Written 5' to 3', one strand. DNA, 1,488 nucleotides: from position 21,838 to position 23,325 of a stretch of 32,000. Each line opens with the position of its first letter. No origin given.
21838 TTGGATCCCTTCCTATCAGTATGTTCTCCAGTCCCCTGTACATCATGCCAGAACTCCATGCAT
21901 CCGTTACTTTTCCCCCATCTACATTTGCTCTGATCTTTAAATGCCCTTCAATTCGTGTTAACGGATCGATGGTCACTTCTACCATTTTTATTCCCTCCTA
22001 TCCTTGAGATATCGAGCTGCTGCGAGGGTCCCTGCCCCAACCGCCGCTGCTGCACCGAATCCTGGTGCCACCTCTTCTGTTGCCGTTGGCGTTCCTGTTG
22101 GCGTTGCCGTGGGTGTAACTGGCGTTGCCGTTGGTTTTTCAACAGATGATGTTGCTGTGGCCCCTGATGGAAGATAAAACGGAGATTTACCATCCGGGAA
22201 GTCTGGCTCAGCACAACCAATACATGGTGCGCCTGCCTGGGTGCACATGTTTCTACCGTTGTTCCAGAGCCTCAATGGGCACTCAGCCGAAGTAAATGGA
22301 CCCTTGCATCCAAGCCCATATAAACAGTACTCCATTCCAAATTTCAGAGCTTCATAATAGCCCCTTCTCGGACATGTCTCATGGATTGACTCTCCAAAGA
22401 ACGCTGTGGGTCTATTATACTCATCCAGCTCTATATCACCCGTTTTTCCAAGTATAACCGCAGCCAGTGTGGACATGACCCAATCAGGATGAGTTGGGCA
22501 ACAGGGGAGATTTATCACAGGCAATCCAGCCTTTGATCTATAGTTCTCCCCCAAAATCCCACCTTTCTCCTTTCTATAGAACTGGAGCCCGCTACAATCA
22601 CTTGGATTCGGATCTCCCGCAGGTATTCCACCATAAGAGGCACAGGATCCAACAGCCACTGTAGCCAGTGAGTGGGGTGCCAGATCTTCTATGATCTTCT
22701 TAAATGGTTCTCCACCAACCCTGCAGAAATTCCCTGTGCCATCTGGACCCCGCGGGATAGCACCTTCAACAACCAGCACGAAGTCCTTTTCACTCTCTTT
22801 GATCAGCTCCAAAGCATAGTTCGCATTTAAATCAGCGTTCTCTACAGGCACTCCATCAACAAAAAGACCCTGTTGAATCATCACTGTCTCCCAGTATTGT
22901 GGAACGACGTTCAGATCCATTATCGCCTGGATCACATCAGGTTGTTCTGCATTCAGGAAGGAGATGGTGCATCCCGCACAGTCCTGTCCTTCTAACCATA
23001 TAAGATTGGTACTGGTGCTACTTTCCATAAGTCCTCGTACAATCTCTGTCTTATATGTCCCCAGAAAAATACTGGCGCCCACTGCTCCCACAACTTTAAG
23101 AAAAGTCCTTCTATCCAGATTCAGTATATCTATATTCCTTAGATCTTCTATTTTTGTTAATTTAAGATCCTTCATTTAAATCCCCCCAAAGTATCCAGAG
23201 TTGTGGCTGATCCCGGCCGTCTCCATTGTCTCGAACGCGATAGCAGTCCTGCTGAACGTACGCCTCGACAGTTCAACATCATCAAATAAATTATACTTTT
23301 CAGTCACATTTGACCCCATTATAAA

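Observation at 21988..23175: Tat-exported [NiFe]-hydrogenase small subunit ending in a Thr/Pro linker and PGF-CTERM (archaeosortase) signal; no cytochrome b in the operon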

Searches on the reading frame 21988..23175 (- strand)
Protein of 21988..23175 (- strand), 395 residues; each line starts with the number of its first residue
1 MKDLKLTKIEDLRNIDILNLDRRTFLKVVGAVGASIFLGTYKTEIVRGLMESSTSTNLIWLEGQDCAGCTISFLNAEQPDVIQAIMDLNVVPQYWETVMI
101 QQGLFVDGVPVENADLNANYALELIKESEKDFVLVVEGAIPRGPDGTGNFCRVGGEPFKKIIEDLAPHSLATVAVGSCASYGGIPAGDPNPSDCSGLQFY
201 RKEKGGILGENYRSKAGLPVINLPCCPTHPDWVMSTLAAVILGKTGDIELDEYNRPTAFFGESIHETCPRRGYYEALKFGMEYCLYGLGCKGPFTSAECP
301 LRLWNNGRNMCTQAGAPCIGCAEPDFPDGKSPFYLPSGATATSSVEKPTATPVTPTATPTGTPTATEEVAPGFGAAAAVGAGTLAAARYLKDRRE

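Call 3: search_protein_families(library=ncbifam, proteins=[window:21988-23175:-], max_evalue=1)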
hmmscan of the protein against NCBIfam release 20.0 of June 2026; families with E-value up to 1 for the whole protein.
window:21988-23175:- (395 aa): 7 families
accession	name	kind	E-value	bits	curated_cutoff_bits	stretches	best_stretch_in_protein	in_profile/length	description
NF045520.1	H2_NiFeSe_small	exception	1e-64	218.9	470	1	20-334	2-312/314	NiFeSe hydrogenase small subunit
TIGR00391.1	hydA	subfamily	1.2e-54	185.8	179.5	1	20-342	15-317/365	hydrogenase small subunit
NF007779.0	PRK10468.1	equivalog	2.4e-44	151.8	659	1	18-351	11-325/372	hydrogenase 2 small subunit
NF045875.1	F420_non_VhuG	exception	0.0021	17.4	450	1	159-186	68-95/286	F420-non-reducing hydrogenase subunit VhuG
TIGR01409.1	TAT_signal_seq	domain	0.014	15.8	16.7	1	20-41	1-22/29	twin-arginine translocation signal domain-containing protein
TIGR04281.1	peripla_PGF_1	equivalog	0.17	11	325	1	346-386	283-323/330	PGF-CTERM-anchored ABC transporter substrate-binding protein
NF041431.1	S_layer_MEMAR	equivalog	0.44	8.9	600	1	341-385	766-812/819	MEMAR_RS02690 family S-layer glycoprotein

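Call 4: search_protein_families(library=pfam, proteins=[window:21988-23175:-], max_evalue=1)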
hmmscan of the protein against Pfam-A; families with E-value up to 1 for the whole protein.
window:21988-23175:- (395 aa): 4 families
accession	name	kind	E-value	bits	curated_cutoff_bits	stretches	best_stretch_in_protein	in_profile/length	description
PF14720.11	NiFe_hyd_SSU_C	-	7.3e-27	94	27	1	260-334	1-80/80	NiFe/NiFeSe hydrogenase small subunit C-terminal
PF01058.29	Oxidored_q6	-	2e-25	89.4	27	1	66-239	1-127/128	NADH ubiquinone oxidoreductase, 20 Kd subunit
PF10518.14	TAT_signal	-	0.0058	17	22.7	1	19-39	1-21/21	TAT (twin-arginine translocation) pathway signal sequence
PF24513.1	DUF7593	-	0.013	16.2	27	1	230-254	53-76/153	Domain of unknown function (DUF7593)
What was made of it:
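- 21988..23175 (-): [NiFe]-hydrogenase small subunit, 395 aa (NCBI OFV67552.1, mis-named 'large subunit'). TIGR00391 scores 185.8 bits, above its cut-off; PF01058 and PF14720 match (calls 3, 4).
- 23041..23175 (-): Tat signal region (residues 1-45); twin arginines R22-R23 at 23107-23112. Tat HMMs score marginally below cut-off (calls 3, 4).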

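Call 7: find_homologous_proteins(query=window:21988-23175:-, max_evalue=1e-20)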
Query window:21988-23175:- (395 aa): 818 proteins with E <= 1e-20 among 8000 candidates; the best 120 are listed.
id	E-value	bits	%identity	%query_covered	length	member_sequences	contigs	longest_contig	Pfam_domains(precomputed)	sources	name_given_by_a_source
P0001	8.6e-269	909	98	100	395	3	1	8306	PF01058.30,PF14720.12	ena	-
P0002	7.5e-212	721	79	97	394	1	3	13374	PF01058.30,PF14720.12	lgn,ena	-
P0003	6.7e-128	445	59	81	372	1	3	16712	PF01058.30,PF14720.12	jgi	-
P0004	9.6e-128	445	59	81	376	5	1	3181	PF01058.30,PF14720.12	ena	-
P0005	1.3e-127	444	60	81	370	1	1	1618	PF01058.30,PF14720.12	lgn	-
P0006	3.3e-124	433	57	83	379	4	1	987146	PF01058.30,PF14720.12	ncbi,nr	ncbi:MAG: hydrogenase small subunit [Methanosarcinales archaeon]|nr:MAG: hydrogenase small subunit [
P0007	4.5e-123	429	57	82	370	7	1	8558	PF01058.30,PF14720.12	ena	-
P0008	4.3e-121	423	59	81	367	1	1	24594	PF01058.30,PF14720.12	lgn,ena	-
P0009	5.7e-121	422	58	79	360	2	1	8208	PF01058.30,PF14720.12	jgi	-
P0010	3.1e-119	417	58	81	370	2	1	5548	PF01058.30,PF14720.12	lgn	-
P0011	8.7e-119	415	56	79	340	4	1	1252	PF01058.30,PF14720.12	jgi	-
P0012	9.1e-118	412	56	82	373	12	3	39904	PF01058.30,PF14720.12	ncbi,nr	ncbi:MAG: hydrogenase small subunit [Methanocellales archaeon]|nr:hydrogenase small subunit [Methano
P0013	1.9e-116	407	56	83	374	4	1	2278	PF01058.30,PF14720.12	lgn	-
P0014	8.1e-105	369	49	95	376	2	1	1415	PF01058.30,PF14720.12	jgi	-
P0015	3.8e-104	367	57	74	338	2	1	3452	PF01058.30,PF14720.12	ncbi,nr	ncbi:MAG: oxidoreductase [Methanocellales archaeon]|nr:oxidoreductase [Methanocellales archaeon]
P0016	2.4e-98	348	49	83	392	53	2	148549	PF01058.30,PF14720.12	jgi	-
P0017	5.7e-98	346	48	84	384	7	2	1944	PF01058.30,PF14720.12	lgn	-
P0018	6.2e-97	343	50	83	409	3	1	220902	PF01058.30,PF14720.12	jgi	jgi:F420-nonreducing hydrogenase I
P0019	1.6e-96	342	48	84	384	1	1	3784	PF01058.30,PF14720.12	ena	-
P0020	5.2e-96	340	47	84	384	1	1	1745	PF01058.30,PF14720.12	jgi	jgi:F420-nonreducing hydrogenase I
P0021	7.1e-96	340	48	84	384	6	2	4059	PF01058.30,PF14720.12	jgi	jgi:F420-nonreducing hydrogenase I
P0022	1.7e-95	338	48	85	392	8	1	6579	PF01058.30,PF14720.12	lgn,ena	-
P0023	1.9e-95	338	47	84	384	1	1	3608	PF01058.30,PF14720.12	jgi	jgi:F420-nonreducing hydrogenase I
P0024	3.4e-95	337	47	84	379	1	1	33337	PF01058.30,PF14720.12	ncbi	-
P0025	8.4e-95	336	49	82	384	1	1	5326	PF01058.30,PF14720.12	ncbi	-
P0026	9.9e-95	336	48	83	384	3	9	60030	PF01058.30,PF14720.12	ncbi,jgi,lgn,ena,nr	ncbi:MAG: hydrogenase small subunit [Methanosarcinaceae archaeon]|nr:hydrogenase small subunit [Meth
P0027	1.0e-94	336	47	84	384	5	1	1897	PF01058.30,PF14720.12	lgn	-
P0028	1.3e-94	335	47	85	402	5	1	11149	PF01058.30,PF14720.12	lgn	-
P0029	2.2e-94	335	45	98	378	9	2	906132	PF01058.30,PF14720.12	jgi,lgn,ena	jgi:hydrogenase small subunit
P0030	3.5e-94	334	49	82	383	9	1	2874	PF01058.30,PF14720.12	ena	-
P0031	4.7e-94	334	47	87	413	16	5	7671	PF01058.30,PF14720.12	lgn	-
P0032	6.6e-94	333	48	83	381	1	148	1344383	PF01058.30,PF14720.12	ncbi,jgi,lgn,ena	ncbi:MAG: hydrogenase small subunit [Methanosarcina flavescens]|jgi:F420-nonreducing hydrogenase I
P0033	6.8e-94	333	49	81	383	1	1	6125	PF01058.30,PF14720.12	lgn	-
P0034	1.4e-93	332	48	82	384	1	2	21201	PF01058.30,PF14720.12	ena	-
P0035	4.4e-93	330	47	83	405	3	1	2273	PF01058.30,PF14720.12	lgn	-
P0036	1.4e-92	329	44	97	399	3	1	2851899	PF01058.30,PF14720.12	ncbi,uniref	ncbi:hydrogenase small subunit [Methanolobus sp. WCC4]|uniref:hydrogenase small subunit n=1 Tax=Meth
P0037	2.8e-92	328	47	83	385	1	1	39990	PF01058.30,PF14720.12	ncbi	ncbi:MAG: hydrogenase small subunit [Methanosarcina sp.]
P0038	3.0e-92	328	47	83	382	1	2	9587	PF01058.30,PF14720.12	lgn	-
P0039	3.5e-92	327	50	80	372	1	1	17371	PF01058.30,PF14720.12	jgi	-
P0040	2.2e-91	325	47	83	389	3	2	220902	PF01058.30,PF14720.12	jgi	jgi:F420-nonreducing hydrogenase I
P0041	4.9e-91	324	46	82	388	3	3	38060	PF01058.30,PF14720.12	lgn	-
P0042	5.1e-90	320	47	83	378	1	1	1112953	PF01058.30,PF14720.12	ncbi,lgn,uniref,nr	ncbi:hydrogenase small subunit [Methanolobus profundi]|uniref:Methanophenazine-reducing hydrogenase,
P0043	9.4e-90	319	45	97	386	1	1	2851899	PF01058.30,PF14720.12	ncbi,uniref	ncbi:hydrogenase small subunit [Methanolobus sp. WCC4]|uniref:hydrogenase small subunit n=1 Tax=Meth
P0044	9.6e-90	319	46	84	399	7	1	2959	PF01058.30,PF14720.12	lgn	-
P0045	1.2e-89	319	49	80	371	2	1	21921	PF01058.30,PF14720.12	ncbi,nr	ncbi:hydrogenase small subunit [Methanococcoides sp. SA1]|nr:hydrogenase small subunit [Methanococco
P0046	2.3e-89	318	48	81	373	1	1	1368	PF01058.30,PF14720.12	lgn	-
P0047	3.7e-89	317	47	81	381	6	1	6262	PF01058.30,PF14720.12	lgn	-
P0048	1.1e-88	316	46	83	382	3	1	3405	PF01058.30,PF14720.12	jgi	jgi:hydrogenase small subunit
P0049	5.6e-88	314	55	67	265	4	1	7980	PF01058.30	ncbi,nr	ncbi:MAG TPA: twin-arginine translocation signal domain-containing protein, partial [Methanocellales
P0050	5.3e-87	310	46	80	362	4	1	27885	PF01058.30,PF14720.12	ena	-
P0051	2.0e-83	299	45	72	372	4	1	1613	PF01058.30,PF14720.12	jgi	jgi:hydrogenase small subunit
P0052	2.5e-83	298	43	84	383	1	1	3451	PF01058.30,PF14720.12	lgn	-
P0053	2.9e-82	295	49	71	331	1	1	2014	PF01058.30,PF14720.12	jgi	-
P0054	5.2e-82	294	50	74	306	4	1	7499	PF01058.30,PF14720.12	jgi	jgi:uptake hydrogenase small subunit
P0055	1.5e-81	292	44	72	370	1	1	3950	PF01058.30,PF14720.12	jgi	jgi:methanophenazine hydrogenase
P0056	3.4e-81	291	43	80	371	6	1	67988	PF01058.30,PF14720.12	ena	-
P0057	3.9e-79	284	45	72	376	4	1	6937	PF01058.30,PF14720.12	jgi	-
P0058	1.7e-78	282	47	75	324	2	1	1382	PF01058.30,PF14720.12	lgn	-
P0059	9.1e-78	280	46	70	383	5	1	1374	PF01058.30,PF14720.12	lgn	-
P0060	1.7e-77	279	44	71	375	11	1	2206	PF01058.30,PF14720.12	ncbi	-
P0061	2.2e-77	279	44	87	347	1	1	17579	PF01058.30,PF14720.12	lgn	-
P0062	4.2e-75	271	44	80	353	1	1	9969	PF01058.30,PF14720.12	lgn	-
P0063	6.3e-75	271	44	72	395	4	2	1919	PF01058.30,PF14720.12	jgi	jgi:F420-nonreducing hydrogenase I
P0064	6.0e-74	267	40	95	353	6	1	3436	PF01058.30,PF14720.12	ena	-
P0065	8.3e-74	267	43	80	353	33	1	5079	PF01058.30,PF14720.12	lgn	-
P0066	2.1e-72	262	45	80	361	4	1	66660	PF10518.15,PF01058.30,PF14720.12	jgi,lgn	jgi:hydrogenase small subunit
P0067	8.6e-68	247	42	80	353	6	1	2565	PF01058.30,PF14720.12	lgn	-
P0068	1.2e-66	243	41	81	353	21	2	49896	PF01058.30,PF14720.12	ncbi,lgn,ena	-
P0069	2.8e-66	242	40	80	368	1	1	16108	PF01058.30,PF14720.12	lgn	-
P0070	4.7e-66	241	40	75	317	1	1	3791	PF01058.30,PF14720.12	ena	-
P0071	2.3e-65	239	42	72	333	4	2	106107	PF01058.30,PF14720.12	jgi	-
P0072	1.3e-64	237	40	80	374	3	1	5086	PF01058.30,PF14720.12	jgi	jgi:hydrogenase small subunit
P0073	5.9e-64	234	41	80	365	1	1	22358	PF01058.30,PF14720.12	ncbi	ncbi:MAG: hydrogenase small subunit [Halodesulfurarchaeum sp.]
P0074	4.8e-63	231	41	72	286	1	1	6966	PF01058.30,PF14720.12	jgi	jgi:hydrogenase small subunit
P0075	1.3e-62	230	37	87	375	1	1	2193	PF01058.30,PF14720.12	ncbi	-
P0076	2.1e-62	229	42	69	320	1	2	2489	PF01058.30,PF14720.12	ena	-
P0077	5.7e-62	228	42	69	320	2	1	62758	PF01058.30,PF14720.12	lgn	-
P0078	6.6e-62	228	48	62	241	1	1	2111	PF01058.30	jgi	-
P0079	1.1e-61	227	42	69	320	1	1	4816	PF01058.30,PF14720.12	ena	-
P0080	2.6e-61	226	42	69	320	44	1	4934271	PF01058.30,PF14720.12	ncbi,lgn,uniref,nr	ncbi:[NiFe] uptake hydrogenase small subunit [Crocosphaera subtropica ATCC 51142]|uniref:HupS n=1 Ta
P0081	2.6e-61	226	40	82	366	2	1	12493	PF01058.30,PF14720.12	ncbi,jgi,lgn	ncbi:MAG: hydrogenase small subunit [Dehalococcoidales bacterium]|jgi:hydrogenase small subunit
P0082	5.8e-61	225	39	80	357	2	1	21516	PF01058.30,PF14720.12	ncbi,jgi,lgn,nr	ncbi:MAG TPA: twin-arginine translocation signal domain-containing protein [Archaeoglobaceae archaeo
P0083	7.2e-61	224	37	89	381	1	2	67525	PF01058.30,PF14720.12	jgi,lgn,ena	-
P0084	9.6e-61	224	41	70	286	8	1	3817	PF01058.30,PF14720.12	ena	-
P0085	9.8e-61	224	38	82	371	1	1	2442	PF01058.30,PF14720.12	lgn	-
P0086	1.1e-60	224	42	70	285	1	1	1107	PF01058.30,PF14720.12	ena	-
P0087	1.9e-60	223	38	81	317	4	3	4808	PF01058.30,PF14720.12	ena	-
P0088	2.4e-60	223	38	81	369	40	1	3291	PF01058.30,PF14720.12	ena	-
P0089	2.6e-60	222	39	84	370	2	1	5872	PF01058.30,PF14720.12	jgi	jgi:hydrogenase small subunit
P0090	4.2e-60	222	36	95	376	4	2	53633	PF01058.30,PF14720.12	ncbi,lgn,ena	-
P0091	4.5e-60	222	40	70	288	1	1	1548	PF01058.30,PF14720.12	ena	-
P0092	5.3e-60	221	39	80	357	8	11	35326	PF01058.30,PF14720.12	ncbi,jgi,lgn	jgi:hydrogenase small subunit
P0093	6.9e-60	221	39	80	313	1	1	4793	PF01058.30,PF14720.12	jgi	jgi:hydrogenase small subunit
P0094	8.2e-60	221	40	70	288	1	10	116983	PF01058.30,PF14720.12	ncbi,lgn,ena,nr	ncbi:MAG TPA: hydrogenase small subunit [Planctomycetes bacterium]|nr:hydrogenase small subunit [Pla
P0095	9.5e-60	221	38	80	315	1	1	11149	PF01058.30,PF14720.12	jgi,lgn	jgi:hydrogenase small subunit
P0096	1.6e-59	220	38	80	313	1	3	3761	PF01058.30,PF14720.12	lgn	-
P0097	2.1e-59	219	41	80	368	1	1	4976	PF01058.30,PF14720.12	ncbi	-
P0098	2.4e-59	219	38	80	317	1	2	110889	PF01058.30,PF14720.12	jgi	jgi:hydrogenase small subunit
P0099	3.3e-59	219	39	80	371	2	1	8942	PF01058.30,PF14720.12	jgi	-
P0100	3.7e-59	219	37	80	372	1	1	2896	PF01058.30,PF14720.12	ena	-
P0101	4.3e-59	218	42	80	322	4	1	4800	PF01058.30,PF14720.12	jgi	jgi:hydrogenase small subunit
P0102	5.4e-59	218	39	80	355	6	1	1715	PF01058.30,PF14720.12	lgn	-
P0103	6.0e-59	218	44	62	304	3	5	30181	PF01058.30,PF14720.12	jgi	jgi:hydrogenase small subunit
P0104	7.5e-59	218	40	80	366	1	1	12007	PF01058.30,PF14720.12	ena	-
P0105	8.2e-59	217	38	80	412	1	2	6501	PF01058.30,PF14720.12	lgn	-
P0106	1.0e-58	217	39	80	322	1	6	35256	PF01058.30,PF14720.12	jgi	jgi:hydrogenase small subunit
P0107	1.1e-58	217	37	82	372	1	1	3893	PF01058.30,PF14720.12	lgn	-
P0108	1.2e-58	217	37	80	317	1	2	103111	PF01058.30,PF14720.12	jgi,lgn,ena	-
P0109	1.7e-58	216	38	80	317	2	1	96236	PF01058.30,PF14720.12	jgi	jgi:hydrogenase small subunit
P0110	1.9e-58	216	37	82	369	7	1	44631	PF01058.30,PF14720.12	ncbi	ncbi:hydrogenase small subunit [Chloroflexota bacterium]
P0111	2.1e-58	216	38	80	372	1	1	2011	PF01058.30,PF14720.12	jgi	-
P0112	2.1e-58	216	37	79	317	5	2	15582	PF01058.30,PF14720.12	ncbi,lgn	-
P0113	2.4e-58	216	39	79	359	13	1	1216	PF01058.30,PF14720.12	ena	-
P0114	2.5e-58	216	37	80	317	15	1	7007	PF01058.30,PF14720.12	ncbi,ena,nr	ncbi:MAG TPA: hydrogenase small subunit [Bacteroidota bacterium]|nr:hydrogenase small subunit [Bacte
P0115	2.7e-58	216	37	80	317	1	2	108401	PF01058.30,PF14720.12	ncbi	ncbi:hydrogenase small subunit [Bacteroidota bacterium]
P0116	3.5e-58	215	43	69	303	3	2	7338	PF01058.30,PF14720.12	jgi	-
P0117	3.7e-58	215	44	70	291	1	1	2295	PF01058.30,PF14720.12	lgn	-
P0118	4.0e-58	215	36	81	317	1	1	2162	PF01058.30,PF14720.12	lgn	-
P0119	5.3e-58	215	40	80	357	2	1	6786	PF01058.30,PF14720.12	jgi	jgi:hydrogenase small subunit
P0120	5.7e-58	215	38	80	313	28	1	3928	PF01058.30,PF14720.12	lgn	-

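Call 11: find_encoding_contigs(protein=P0002, flank=10000, max_places=3)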
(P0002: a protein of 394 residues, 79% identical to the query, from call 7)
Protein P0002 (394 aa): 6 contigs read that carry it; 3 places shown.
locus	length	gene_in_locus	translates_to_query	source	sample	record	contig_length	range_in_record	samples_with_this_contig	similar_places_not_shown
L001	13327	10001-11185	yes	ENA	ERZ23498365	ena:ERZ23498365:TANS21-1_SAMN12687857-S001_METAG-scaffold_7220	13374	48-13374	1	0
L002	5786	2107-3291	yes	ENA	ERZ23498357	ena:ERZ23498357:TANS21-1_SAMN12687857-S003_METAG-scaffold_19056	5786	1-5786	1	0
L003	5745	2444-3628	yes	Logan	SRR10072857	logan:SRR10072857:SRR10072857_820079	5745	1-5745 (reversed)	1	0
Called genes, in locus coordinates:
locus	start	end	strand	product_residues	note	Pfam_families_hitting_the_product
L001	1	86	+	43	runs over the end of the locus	?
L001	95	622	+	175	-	PF13183:Fer4_8, PF13237:Fer4_10, PF12838:Fer4_7 (weak), PF13187:Fer4_9, PF13534:Fer4_17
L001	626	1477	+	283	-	PF02754:CCG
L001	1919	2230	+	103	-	-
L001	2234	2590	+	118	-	PF03259:Robl_LC7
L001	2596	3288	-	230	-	-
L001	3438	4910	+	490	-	PF00483:NTP_transferase, PF24894:Hexapep_GlmU (faint), PF25084:LbH_EIF2B (weak), PF00132:Hexapep (faint), PF25087:GMPPB_C, PF25084:LbH_EIF2B, PF19027:DUF5752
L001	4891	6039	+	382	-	PF20706:GT4-conflict, PF13439:Glyco_transf_4, PF13579:Glyco_trans_4_4, PF08323:Glyco_transf_5, PF00534:Glycos_transf_1, PF13692:Glyco_trans_1_4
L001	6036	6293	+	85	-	PF10771:DUF2582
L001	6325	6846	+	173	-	PF02830:V4R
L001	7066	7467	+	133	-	-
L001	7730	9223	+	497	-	PF00483:NTP_transferase, PF00132:Hexapep (faint), PF24894:Hexapep_GlmU (faint), PF25087:GMPPB_C, PF25084:LbH_EIF2B, PF19027:DUF5752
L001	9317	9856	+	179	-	PF08323:Glyco_transf_5, PF13439:Glyco_transf_4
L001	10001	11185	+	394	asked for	PF01058:Oxidored_q6, PF14720:NiFe_hyd_SSU_C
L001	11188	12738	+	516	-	PF27537:HoxH (weak), PF00374:NiFeSe_Hases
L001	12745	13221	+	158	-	PF01750:HycI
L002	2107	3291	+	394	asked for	PF01058:Oxidored_q6, PF14720:NiFe_hyd_SSU_C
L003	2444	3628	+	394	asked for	PF01058:Oxidored_q6, PF14720:NiFe_hyd_SSU_C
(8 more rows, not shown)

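Call 12: find_encoding_contigs(protein=P0006, flank=10000, max_places=2)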
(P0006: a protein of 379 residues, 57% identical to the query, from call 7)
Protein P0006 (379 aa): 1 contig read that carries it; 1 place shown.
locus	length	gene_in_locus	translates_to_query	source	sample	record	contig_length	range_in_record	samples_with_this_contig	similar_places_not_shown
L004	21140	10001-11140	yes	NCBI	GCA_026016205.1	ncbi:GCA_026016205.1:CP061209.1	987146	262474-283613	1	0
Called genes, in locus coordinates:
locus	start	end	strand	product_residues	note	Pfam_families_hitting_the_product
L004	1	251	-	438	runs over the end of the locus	PF01663:Phosphodiest (weak), PF01676:Metalloenzyme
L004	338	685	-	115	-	-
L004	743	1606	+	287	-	PF01937:ARMT1-like_dom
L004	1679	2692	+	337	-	PF00044:Gp_dh_N (weak), PF01113:DapB_N (weak), PF02800:Gp_dh_C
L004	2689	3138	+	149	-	-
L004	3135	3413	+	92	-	PF00708:Acylphosphatase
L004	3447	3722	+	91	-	PF10609:ParA (weak), PF13614:AAA_31 (weak), PF01656:CbiA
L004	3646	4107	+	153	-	PF00482:T2SSF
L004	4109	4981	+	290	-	PF00482:T2SSF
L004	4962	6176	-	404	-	PF13393:tRNA-synt_His, PF00587:tRNA-synt_2b, PF03129:HGTP_anticodon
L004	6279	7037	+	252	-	PF00731:AIRC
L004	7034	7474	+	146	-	PF00383:dCMP_cyt_deam_1, PF14437:MafB19-deam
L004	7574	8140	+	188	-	PF28505:DUF1699_N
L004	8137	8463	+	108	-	-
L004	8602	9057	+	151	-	-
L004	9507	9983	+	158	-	PF01750:HycI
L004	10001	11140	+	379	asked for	PF01058:Oxidored_q6, PF14720:NiFe_hyd_SSU_C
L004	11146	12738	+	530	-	PF00374:NiFeSe_Hases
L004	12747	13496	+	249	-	PF01292:Ni_hydr_CYTB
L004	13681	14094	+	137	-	-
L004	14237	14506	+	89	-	PF01455:HupF_HypC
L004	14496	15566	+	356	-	PF01924:HypD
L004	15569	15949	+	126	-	PF01155:HypA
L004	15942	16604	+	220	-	PF02492:cobW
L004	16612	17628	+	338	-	PF00586:AIRS, PF02769:AIRS_C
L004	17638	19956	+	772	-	PF00708:Acylphosphatase, PF07503:zf-HYPF, PF01300:Sua5_yciO_yrdC, PF17788:HypF_C, PF22521:HypF_C_2, PF00814:TsaD (weak)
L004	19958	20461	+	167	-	-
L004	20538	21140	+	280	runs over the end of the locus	-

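Call 13: find_encoding_contigs(protein=P0008, flank=10000, max_places=2)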
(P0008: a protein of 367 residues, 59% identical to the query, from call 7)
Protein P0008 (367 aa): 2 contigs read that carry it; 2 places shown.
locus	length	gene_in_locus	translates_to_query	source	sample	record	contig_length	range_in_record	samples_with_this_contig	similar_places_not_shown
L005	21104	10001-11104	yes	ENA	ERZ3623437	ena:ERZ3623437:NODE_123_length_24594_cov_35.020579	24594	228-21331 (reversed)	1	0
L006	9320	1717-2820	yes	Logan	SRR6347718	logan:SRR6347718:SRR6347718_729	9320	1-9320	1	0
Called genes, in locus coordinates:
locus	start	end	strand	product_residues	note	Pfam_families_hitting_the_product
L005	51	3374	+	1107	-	PF03833:PolC_DP2_N, PF24844:PolC_DP2_central, PF24846:PolC_DP2_cat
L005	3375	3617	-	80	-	-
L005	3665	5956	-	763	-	PF00708:Acylphosphatase, PF07503:zf-HYPF, PF01300:Sua5_yciO_yrdC, PF17788:HypF_C, PF22521:HypF_C_2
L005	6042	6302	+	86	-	PF01455:HupF_HypC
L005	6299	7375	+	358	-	PF01924:HypD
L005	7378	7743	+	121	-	PF01155:HypA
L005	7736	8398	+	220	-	PF03308:MeaB (faint), PF02492:cobW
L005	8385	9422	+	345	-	PF00586:AIRS, PF02769:AIRS_C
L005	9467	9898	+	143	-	PF01750:HycI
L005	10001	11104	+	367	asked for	PF01058:Oxidored_q6, PF14720:NiFe_hyd_SSU_C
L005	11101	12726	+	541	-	PF00374:NiFeSe_Hases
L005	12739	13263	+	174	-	PF03264:Cytochrom_NNT, PF14522:Cytochrome_C7 (faint), PF09699:Paired_CXXCH_1 (faint), PF14537:Cytochrom_c3_2 (weak)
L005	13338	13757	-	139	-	-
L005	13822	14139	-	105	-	PF01047:MarR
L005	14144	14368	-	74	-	PF01423:LSM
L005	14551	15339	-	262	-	PF01996:F420_ligase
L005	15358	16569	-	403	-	PF00809:Pterin_bind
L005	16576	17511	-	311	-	PF01808:AICARFT_IMPCHas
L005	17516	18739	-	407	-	PF01964:ThiC_Rad_SAM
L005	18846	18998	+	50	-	-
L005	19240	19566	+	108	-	-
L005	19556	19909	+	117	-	PF20126:TumE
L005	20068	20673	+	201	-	PF01909:NTP_transf_2, PF18765:Polbeta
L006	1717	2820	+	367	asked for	PF01058:Oxidored_q6, PF14720:NiFe_hyd_SSU_C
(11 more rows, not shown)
